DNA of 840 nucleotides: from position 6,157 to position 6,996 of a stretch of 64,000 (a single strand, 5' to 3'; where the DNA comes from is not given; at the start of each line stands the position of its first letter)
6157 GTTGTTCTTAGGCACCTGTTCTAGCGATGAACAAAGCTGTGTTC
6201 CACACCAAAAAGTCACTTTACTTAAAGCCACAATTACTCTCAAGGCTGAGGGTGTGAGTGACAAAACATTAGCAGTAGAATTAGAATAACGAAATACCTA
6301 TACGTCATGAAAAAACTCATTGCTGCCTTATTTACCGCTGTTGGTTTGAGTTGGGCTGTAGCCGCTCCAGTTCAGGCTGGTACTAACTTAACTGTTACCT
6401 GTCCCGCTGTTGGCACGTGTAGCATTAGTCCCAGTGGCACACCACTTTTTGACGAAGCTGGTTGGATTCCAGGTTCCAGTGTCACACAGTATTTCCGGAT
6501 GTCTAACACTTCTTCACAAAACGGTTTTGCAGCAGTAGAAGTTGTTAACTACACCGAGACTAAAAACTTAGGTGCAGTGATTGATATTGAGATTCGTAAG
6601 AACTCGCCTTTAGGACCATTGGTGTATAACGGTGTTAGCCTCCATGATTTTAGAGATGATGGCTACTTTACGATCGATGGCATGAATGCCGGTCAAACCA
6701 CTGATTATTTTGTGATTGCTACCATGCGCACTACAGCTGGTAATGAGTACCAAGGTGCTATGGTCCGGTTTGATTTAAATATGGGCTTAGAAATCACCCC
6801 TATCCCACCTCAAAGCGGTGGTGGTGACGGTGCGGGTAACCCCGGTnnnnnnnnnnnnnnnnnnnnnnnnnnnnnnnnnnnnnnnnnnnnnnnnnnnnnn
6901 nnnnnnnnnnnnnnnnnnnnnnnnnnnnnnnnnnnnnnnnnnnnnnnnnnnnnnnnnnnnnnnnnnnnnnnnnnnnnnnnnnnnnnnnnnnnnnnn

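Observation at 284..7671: TasA/camelysin-like fibre operon with a dedicated SipW-type signal peptidase, outside the Bacillus context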

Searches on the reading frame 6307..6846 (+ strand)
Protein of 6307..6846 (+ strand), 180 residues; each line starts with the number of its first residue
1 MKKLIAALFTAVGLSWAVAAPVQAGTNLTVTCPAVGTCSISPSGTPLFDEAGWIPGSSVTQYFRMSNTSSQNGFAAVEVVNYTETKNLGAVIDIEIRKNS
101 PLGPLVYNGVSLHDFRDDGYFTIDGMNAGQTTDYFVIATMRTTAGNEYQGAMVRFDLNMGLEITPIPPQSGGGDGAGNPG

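Call 31: predict_structure(alignment_id=A2)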
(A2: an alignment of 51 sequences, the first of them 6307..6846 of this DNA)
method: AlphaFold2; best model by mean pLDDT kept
length: 180 residues; sequences in the alignment: 51
mean_pLDDT: 91.1   pTM: 0.81
mean pLDDT of the five models: 91.1, 89.8, 89.3, 87.8, 87.4
residues with pLDDT >= 90: 139; 70-90: 27; 50-70: 9; < 50: 5
segments of 3 or more residues with pLDDT < 50: 178-180
pLDDT, mean of each block of 10 residues (from residue 1): 90 81 78 95 88 94 97 97 97 97 95 97 97 97 94 95 95 55
secondary structure, 60 per line:
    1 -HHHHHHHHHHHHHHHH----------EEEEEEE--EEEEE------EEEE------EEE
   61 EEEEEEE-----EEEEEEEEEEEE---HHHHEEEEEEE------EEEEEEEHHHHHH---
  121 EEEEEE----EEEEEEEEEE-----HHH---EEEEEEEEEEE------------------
elements in order: H2-17 E28-34 E37-41 E48-51 E58-67 E73-84 H88-91 E92-98 E105-111 H112-117 E121-126 E131-140 E152-162

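Call 64: fold_search(model_id=the predicted structure, library=pdb)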
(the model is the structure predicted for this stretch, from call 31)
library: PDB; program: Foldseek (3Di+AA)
matches with E <= 10: 1035; with E <= 0.001: 0
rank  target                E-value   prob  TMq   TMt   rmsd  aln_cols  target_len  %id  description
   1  3eb7_A                2.3e-03  0.98  0.33  0.12   7.0       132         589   12  Crystal Structure of Insecticidal Delta-Endotoxin Cry8Ea1 from Bacillus Thuringiensis at 2.2 Angstroms Resolution (released 2008-09-16)
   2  1uy1                  2.6e-03  0.98  0.28  0.35   6.6       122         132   19  Binding sub-site dissection of a family 6 carbohydrate-binding module by X-ray crystallography and isothermal titration  (released 2004-06-18)
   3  1uy2_A                3.1e-03  0.99  0.30  0.38   6.3       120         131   17  Binding sub-site dissection of a family 6 carbohydrate-binding module by X-ray crystallography and isothermal titratio (released 2004-06-18)
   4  5of1_B                3.4e-03  1.00  0.50  0.48   5.4       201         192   10  The structural versatility of TasA in B. subtilis biofilm formation (released 2018-03-21)
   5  7ueg_A                3.4e-03  0.97  0.34  0.34   9.4       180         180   12  Cryo-EM of bundling pili from Pyrobaculum calidifontis (released 2022-06-29)
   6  4f7k_A                3.6e-03  0.97  0.28  0.16   9.3       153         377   14  Crystal structure of Lac15 from a marine microbial metagenome (released 2013-05-22)
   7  4f7k_B                4.8e-03  0.98  0.30  0.17   8.9       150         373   15  Crystal structure of Lac15 from a marine microbial metagenome (released 2013-05-22)
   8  2bpa_2                5.7e-03  0.47  0.23  0.24  14.4       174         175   13  ATOMIC STRUCTURE OF SINGLE-STRANDED DNA BACTERIOPHAGE PHIX174 AND ITS FUNCTIONAL IMPLICATIONS (released 1991-12-03)
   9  1gmm                  6.0e-03  0.93  0.29  0.38   9.0       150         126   14  Carbohydrate binding module CBM6 from xylanase U Clostridium thermocellum (released 2001-11-28)
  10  8j3y_A                7.1e-03  0.92  0.32  0.17   8.5       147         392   13  Crystal structure of CBM6E E168Q in complex with oligosaccharides (released 2024-04-24)
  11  1nae_A                7.5e-03  0.87  0.29  0.37   8.0       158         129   15  Structure of CsCBM6-3 from Clostridium stercorarium in complex with xylotriose (released 2003-03-18)
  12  5of2                  7.9e-03  1.00  0.55  0.52   4.3       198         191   10  The structural versatility of TasA in B. subtilis biofilm formation (released 2018-03-21)
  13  6ake_D                7.9e-03  0.92  0.29  0.39   7.7       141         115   11  Crystal structure of mouse claudin-3 in complex with C-terminal fragment of Clostridium perfringens enterotoxin (released 2019-02-27)
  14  8j3x_B                8.4e-03  0.89  0.31  0.17   9.0       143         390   12  Crystal structure of CBM6E from Saccharophagus degradans (released 2024-04-24)
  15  7pnb_A                8.8e-03  0.89  0.31  0.30   8.2       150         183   16  Sulfolobus acidocaldarius 0406 filament. (released 2022-09-14)
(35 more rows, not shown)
